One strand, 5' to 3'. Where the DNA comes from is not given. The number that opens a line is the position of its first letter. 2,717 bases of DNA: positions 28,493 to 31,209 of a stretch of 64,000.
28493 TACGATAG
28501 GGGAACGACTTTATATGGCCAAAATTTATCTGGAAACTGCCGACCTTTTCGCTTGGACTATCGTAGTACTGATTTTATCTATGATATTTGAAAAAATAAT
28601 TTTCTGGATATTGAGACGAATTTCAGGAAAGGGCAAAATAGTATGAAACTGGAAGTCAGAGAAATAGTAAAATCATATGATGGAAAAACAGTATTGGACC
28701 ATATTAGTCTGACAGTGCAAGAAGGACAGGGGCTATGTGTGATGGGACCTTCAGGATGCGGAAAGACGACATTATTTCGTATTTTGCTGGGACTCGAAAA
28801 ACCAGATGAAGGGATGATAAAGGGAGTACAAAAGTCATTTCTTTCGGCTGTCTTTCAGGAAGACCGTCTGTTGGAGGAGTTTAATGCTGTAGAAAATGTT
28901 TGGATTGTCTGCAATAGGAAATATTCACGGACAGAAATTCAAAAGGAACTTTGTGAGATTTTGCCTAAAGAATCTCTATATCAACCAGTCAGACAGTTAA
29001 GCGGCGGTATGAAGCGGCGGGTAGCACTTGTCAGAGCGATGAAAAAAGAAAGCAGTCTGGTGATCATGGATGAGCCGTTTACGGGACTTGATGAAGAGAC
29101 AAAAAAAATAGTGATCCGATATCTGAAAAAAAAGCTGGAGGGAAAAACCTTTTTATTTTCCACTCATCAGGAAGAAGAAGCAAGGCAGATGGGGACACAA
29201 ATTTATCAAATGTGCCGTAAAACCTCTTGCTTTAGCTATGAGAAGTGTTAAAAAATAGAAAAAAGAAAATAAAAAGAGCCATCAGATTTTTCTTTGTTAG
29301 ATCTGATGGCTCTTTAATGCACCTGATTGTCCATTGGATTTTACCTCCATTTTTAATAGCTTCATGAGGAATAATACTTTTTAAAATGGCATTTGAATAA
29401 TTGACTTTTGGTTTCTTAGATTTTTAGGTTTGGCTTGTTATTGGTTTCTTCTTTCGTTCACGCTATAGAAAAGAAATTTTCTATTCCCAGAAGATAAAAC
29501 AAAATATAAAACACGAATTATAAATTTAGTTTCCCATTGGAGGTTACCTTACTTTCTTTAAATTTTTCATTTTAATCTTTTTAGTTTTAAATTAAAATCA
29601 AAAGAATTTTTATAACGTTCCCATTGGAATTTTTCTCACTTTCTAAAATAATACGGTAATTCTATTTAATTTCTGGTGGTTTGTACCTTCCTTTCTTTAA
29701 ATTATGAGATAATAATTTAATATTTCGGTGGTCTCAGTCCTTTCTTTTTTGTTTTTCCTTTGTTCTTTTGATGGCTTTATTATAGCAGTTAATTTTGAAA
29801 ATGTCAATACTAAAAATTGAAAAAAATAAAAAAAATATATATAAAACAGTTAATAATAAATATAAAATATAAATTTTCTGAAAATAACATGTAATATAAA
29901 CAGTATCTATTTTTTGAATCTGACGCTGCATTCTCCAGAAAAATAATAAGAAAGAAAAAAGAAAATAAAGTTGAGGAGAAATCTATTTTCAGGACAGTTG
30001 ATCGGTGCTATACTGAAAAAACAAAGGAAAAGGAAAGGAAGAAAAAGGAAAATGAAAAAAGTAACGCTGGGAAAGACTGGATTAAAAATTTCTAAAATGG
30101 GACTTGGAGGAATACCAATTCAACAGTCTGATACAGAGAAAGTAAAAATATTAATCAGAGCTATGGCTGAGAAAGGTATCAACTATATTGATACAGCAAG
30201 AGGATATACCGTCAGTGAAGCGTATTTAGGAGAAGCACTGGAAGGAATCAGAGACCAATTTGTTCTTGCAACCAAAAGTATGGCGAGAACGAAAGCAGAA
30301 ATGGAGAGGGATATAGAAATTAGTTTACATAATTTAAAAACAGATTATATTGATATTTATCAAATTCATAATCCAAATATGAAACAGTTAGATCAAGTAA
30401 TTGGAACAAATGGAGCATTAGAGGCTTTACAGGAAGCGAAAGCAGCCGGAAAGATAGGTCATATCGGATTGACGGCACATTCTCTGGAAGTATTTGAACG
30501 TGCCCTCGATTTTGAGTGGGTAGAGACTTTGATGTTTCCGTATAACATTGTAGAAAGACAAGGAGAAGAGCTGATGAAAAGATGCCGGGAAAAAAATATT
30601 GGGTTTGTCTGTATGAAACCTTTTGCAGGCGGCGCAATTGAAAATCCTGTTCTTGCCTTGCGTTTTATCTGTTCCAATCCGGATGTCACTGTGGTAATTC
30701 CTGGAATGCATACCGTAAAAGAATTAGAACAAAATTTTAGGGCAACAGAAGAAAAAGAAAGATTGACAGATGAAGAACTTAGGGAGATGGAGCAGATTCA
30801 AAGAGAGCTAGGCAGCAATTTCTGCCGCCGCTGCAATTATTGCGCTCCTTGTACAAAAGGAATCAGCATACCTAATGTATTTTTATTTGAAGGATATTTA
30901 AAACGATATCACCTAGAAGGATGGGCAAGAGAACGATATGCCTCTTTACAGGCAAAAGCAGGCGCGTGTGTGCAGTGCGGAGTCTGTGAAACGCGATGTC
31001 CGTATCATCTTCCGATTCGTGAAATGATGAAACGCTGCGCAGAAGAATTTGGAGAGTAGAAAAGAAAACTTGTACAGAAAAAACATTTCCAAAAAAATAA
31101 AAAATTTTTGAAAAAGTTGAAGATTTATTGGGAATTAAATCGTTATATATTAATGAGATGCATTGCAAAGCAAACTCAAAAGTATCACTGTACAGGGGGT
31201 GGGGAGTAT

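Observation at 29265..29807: Orphan, strongly promoted ~0.5 kb noncoding unit carrying 5-6 repeated extended Shine-Dalgarno / 16S-3'-end-like modules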

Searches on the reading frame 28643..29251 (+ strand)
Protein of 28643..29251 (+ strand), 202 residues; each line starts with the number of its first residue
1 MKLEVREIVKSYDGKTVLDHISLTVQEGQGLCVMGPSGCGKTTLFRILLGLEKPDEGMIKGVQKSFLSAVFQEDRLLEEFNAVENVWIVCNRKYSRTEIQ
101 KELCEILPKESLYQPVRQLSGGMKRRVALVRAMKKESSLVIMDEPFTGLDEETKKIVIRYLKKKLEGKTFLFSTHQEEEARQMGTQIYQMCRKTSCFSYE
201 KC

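Call 46: find_homologous_proteins(query=window:28643-29251:+, max_evalue=1e-40)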
Query window:28643-29251:+ (202 aa): 2152 proteins with E <= 1e-40 among 8000 candidates; the best 120 are listed.
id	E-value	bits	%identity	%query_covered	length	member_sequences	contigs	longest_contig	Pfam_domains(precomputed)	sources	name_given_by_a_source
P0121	6.9e-128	441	100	100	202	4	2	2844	PF00005.34,PF13401.13,PF02463.26,PF13304.13,PF00931.29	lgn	-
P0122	1.4e-94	333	81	94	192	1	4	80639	PF00005.34,PF13401.13,PF02463.26,PF13304.13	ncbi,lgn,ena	-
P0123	1.5e-80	287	66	100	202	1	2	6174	PF00005.34,PF02463.26,PF13304.13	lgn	-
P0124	5.8e-78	279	71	94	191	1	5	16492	PF00005.34,PF13401.13,PF02463.26,PF13304.13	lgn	-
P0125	3.9e-77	276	70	94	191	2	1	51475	PF00005.34,PF13401.13,PF13304.13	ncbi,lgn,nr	ncbi:MAG: ATP-binding cassette domain-containing protein [Lachnospiraceae bacterium]|nr:ATP-binding 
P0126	4.3e-77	276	66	96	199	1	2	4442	PF00005.34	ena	-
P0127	5.3e-77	276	66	93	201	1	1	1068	PF00005.34,PF02463.26,PF13304.13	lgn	-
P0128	1.5e-76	274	66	94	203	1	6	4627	PF00005.34,PF02463.26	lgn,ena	-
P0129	2.9e-72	260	68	87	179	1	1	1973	PF00005.34,PF13304.13,PF00931.29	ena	-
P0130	9.0e-71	255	63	94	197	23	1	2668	PF00005.34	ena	-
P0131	8.1e-69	249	60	94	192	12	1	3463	PF00005.34,PF13304.13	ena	-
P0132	2.3e-68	247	59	97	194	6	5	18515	PF00005.34,PF13304.13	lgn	-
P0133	5.5e-58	214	53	98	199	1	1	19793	PF00005.34,PF13304.13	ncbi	-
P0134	3.9e-57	211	52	98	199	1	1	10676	PF00005.34,PF13304.13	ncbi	-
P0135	4.3e-57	211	55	89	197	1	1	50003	PF00005.34,PF13304.13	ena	-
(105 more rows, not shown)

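Call 47: find_encoding_contigs(protein=P0125, flank=4000, max_places=2)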
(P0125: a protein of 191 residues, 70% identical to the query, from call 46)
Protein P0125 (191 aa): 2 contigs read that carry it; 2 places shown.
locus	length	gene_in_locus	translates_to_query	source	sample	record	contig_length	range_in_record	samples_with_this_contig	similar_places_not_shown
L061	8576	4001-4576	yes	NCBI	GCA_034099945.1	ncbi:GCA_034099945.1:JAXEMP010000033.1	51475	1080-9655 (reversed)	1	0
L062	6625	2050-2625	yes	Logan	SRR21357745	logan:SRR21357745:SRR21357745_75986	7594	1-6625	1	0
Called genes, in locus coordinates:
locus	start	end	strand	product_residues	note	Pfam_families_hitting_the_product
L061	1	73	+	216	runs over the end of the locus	PF24675:NpmA (faint), PF02390:Methyltransf_4, PF13847:Methyltransf_31 (weak)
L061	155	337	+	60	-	-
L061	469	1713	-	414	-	PF01594:AI-2E_transport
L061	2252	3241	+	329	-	PF02621:VitK2_biosynth, PF09084:NMT1 (faint), PF12974:Phosphonate-bd (weak)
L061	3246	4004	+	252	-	PF00528:BPD_transp_1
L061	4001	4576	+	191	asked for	PF00005:ABC_tran, PF13401:AAA_22 (weak), PF13304:AAA_21 (faint)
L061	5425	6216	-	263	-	PF00902:TatC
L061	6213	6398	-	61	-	PF02416:TatA_B_E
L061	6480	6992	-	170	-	PF02416:TatA_B_E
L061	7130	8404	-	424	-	-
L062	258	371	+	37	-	-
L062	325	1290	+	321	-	PF02621:VitK2_biosynth, PF09084:NMT1 (faint), PF12974:Phosphonate-bd (weak)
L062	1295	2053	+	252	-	PF00528:BPD_transp_1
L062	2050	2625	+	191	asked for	PF00005:ABC_tran, PF13401:AAA_22 (weak), PF13304:AAA_21 (faint)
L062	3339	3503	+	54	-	-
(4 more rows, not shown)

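Call 48: find_encoding_contigs(protein=P0123, flank=4000, max_places=2)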
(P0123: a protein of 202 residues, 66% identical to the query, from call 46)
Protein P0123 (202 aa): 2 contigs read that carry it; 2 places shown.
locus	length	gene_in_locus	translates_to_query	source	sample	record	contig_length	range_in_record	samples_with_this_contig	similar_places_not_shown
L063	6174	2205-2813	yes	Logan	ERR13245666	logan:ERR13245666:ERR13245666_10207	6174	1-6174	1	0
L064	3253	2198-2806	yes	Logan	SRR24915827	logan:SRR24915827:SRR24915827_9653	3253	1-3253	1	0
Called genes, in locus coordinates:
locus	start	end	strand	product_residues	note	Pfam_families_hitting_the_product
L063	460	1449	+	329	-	PF02621:VitK2_biosynth, PF12974:Phosphonate-bd, PF09084:NMT1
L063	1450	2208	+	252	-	PF00528:BPD_transp_1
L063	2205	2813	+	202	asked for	PF02463:SMC_N (faint), PF00005:ABC_tran, PF13304:AAA_21 (faint)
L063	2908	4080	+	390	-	PF01979:Amidohydro_1, PF07969:Amidohydro_3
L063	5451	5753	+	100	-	PF20586:DUF6788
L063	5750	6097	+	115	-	PF13151:DUF3990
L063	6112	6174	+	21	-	?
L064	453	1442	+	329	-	PF13379:NMT1_2 (faint), PF02621:VitK2_biosynth, PF12974:Phosphonate-bd, PF09084:NMT1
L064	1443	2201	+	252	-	PF00528:BPD_transp_1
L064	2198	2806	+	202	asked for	PF02463:SMC_N (faint), PF00005:ABC_tran, PF13304:AAA_21 (faint)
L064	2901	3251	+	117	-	?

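Call 51: find_encoding_contigs(protein=P0132, flank=4000, max_places=2)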
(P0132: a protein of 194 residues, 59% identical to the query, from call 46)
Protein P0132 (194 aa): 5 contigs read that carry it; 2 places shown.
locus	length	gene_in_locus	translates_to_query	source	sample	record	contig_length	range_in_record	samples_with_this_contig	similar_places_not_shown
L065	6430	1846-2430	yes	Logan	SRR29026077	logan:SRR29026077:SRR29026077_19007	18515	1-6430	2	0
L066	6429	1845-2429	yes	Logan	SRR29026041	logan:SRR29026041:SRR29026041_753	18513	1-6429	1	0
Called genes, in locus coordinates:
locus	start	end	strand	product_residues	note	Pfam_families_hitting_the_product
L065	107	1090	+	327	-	PF02621:VitK2_biosynth, PF12974:Phosphonate-bd, PF09084:NMT1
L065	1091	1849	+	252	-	PF00528:BPD_transp_1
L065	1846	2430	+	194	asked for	PF00005:ABC_tran, PF13304:AAA_21 (faint)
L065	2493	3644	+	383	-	PF01979:Amidohydro_1, PF07969:Amidohydro_3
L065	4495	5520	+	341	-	PF00248:Aldo_ket_red, PF13187:Fer4_9 (weak), PF13534:Fer4_17 (weak)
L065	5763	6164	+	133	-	PF04542:Sigma70_r2, PF08281:Sigma70_r4_2 (weak)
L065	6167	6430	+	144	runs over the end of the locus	-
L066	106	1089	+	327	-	PF02621:VitK2_biosynth, PF12974:Phosphonate-bd, PF09084:NMT1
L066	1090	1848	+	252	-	PF00528:BPD_transp_1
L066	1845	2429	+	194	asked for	PF00005:ABC_tran, PF13304:AAA_21 (faint)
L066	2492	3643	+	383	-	PF01979:Amidohydro_1, PF07969:Amidohydro_3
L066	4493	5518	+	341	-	PF00248:Aldo_ket_red, PF13187:Fer4_9 (weak), PF13534:Fer4_17 (weak)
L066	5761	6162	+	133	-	PF04542:Sigma70_r2, PF08281:Sigma70_r4_2 (weak)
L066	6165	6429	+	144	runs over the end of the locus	-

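Call 52: find_encoding_contigs(protein=P0128, flank=4000, max_places=3)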
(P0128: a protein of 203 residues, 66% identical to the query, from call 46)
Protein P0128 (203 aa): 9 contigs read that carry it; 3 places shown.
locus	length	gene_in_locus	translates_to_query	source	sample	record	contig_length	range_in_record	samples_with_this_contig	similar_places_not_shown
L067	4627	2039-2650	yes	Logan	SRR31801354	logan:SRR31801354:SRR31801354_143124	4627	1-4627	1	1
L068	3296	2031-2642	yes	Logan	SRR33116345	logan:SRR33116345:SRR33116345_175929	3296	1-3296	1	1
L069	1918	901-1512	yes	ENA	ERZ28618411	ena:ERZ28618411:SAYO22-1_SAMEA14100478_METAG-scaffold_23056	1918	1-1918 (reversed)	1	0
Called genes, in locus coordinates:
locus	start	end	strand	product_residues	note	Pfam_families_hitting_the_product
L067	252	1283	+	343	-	PF02621:VitK2_biosynth (weak), PF12974:Phosphonate-bd, PF09084:NMT1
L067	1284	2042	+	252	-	PF00528:BPD_transp_1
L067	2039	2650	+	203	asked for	PF02463:SMC_N (faint), PF00005:ABC_tran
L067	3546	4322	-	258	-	PF00902:TatC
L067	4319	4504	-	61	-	PF02416:TatA_B_E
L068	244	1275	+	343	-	PF02621:VitK2_biosynth (weak), PF12974:Phosphonate-bd, PF09084:NMT1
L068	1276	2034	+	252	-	PF00528:BPD_transp_1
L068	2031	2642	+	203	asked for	PF02463:SMC_N (faint), PF00005:ABC_tran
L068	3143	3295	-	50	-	?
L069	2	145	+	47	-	?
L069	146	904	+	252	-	PF00528:BPD_transp_1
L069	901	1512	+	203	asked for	PF02463:SMC_N (faint), PF00005:ABC_tran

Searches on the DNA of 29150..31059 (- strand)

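Call 4: search_rna_families(source=window, start=29150, end=30100, threshold=evalue, max_evalue=10, show_alignments=3)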
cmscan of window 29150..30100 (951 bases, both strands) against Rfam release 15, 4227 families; matches with E-value up to 10: 11.
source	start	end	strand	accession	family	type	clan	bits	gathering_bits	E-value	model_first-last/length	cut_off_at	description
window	29255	29366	+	RF00616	LhrC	Gene; sRNA;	CL00114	25.5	110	0.22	1-111/111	no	Listeria LhrC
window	29240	29313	+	RF02844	RefA9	Gene; antisense;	-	25.3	49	0.21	1-64/64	no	Enterococcus sRNA A9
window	29165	29315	+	RF02376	antisense_SR1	Gene; sRNA;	-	20.8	45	0.13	1-210/210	no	SR1 sRNA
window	29907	30027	+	RF00225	IRES_Tobamo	Cis-reg; IRES;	-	19.3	50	3.1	1-151/151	no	Tobamovirus internal ribosome entry site (IRES)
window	29272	29316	+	RF01666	rox2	Cis-reg;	-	18.1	55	5.1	1-71/71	no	Drosophila rox2 ncRNA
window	29447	29462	-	RF01111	SBWMV2_UPD-PKk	Cis-reg;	-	17.6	35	2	1-21/21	no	Pseudoknot of upstream pseudoknot domain (UPD) of the 3'UTR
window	29364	29415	+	RF01197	snR39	Gene; snRNA; snoRNA; CD-box;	CL00054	17.1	40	5.3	1-95/95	no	Small nucleolar RNA snR39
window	29250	29313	-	RF01456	VrrA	Gene; antisense;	-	15.8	50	7.7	1-140/140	no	Vibrio regulatory RNA of OmpA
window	29263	29334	-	RF02436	SpF43_sRNA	Gene; sRNA;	-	15.2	70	9.5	1-99/99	no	Streptococcus sRNA SpF43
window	29426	29551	-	RF02590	Spy1186876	Gene; sRNA;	-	12.9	208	4.3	1-243/243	no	S. pyogenes small RNA 1186876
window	29267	29316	+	RF04196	MIR5638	Gene; miRNA;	-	8.6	500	6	1-464/464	no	MIR5638 microRNA precursor family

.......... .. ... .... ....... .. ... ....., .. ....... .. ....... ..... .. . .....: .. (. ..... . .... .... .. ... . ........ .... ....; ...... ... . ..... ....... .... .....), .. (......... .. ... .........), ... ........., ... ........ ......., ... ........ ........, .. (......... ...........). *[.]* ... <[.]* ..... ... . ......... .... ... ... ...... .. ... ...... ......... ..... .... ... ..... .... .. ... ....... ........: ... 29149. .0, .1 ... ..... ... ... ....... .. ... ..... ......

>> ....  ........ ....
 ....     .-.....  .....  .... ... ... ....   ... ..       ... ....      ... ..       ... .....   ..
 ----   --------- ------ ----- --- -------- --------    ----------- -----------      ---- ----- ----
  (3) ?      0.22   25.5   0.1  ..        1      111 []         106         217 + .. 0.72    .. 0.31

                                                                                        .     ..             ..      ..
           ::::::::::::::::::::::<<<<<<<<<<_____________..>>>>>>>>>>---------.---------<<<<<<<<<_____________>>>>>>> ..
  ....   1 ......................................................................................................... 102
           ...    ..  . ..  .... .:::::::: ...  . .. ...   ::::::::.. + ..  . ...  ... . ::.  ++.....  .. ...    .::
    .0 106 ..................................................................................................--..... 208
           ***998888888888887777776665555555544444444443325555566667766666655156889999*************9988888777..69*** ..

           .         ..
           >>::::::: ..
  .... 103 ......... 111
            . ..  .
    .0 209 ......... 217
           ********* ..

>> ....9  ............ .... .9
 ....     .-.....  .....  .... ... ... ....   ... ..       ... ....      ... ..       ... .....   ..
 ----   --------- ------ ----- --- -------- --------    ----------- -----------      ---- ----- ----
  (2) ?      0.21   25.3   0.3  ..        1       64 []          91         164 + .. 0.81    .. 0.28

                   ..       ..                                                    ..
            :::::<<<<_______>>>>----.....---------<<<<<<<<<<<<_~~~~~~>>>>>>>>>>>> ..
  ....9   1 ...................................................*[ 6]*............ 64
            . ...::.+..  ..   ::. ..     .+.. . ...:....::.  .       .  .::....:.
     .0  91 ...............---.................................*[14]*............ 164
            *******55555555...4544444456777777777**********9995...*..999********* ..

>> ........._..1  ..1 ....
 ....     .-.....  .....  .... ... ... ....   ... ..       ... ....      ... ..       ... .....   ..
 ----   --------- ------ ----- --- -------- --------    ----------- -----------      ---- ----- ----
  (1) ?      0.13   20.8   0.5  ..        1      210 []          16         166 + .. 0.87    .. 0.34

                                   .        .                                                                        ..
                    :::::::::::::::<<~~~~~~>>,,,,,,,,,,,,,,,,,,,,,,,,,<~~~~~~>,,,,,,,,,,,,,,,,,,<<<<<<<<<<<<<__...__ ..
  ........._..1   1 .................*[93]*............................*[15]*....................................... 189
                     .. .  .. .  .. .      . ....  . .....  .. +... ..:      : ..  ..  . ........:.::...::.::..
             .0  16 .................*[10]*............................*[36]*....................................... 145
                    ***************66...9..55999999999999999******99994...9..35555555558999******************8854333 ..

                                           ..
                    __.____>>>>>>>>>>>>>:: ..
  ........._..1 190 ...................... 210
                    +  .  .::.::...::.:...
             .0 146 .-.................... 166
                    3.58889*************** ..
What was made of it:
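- On Any Rfam 15 family: At E <= 10 there are only weak sub-threshold matches, the best being LhrC at 25.5 bits against 110, on the plus strand (call 4).
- On OLE RNA: No OLE match even at E <= 10 (call 4).
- Closest known: LhrC. Different: The match is on the opposite strand, scores 25.5 bits against a gathering score of 110, and mainly covers the terminator (call 4).
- There is no OLE hit even at E <= 10 (call 4). There is a weak LhrC match on the plus strand at 29255-29366 (25.5 bits, E = 0.22; call 4). The LhrC score is far below the gathering threshold of 110 bits, and the match is driven by the terminator hairpin (call 4).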

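Call 42: search_dna_similar(query=window:29255-29900:-, collection=phages, mode=distant, max_evalue=0.01, max_rows=10)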
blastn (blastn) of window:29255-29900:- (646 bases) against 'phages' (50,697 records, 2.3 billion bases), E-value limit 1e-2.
No match.

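Call 43: search_dna_similar(query=window:29255-29900:-, collection=plasmids, mode=distant, max_evalue=0.01, max_rows=10)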
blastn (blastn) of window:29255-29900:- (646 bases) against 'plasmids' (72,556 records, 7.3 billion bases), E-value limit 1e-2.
No match.
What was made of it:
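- Tried and rejected: blastn at distant sensitivity against phage and plasmid collections: no match (calls 42, 43).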

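Call 64: search_rna_families(sources=[L009, L016, L059, L063, L065, L067], threshold=gathering)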
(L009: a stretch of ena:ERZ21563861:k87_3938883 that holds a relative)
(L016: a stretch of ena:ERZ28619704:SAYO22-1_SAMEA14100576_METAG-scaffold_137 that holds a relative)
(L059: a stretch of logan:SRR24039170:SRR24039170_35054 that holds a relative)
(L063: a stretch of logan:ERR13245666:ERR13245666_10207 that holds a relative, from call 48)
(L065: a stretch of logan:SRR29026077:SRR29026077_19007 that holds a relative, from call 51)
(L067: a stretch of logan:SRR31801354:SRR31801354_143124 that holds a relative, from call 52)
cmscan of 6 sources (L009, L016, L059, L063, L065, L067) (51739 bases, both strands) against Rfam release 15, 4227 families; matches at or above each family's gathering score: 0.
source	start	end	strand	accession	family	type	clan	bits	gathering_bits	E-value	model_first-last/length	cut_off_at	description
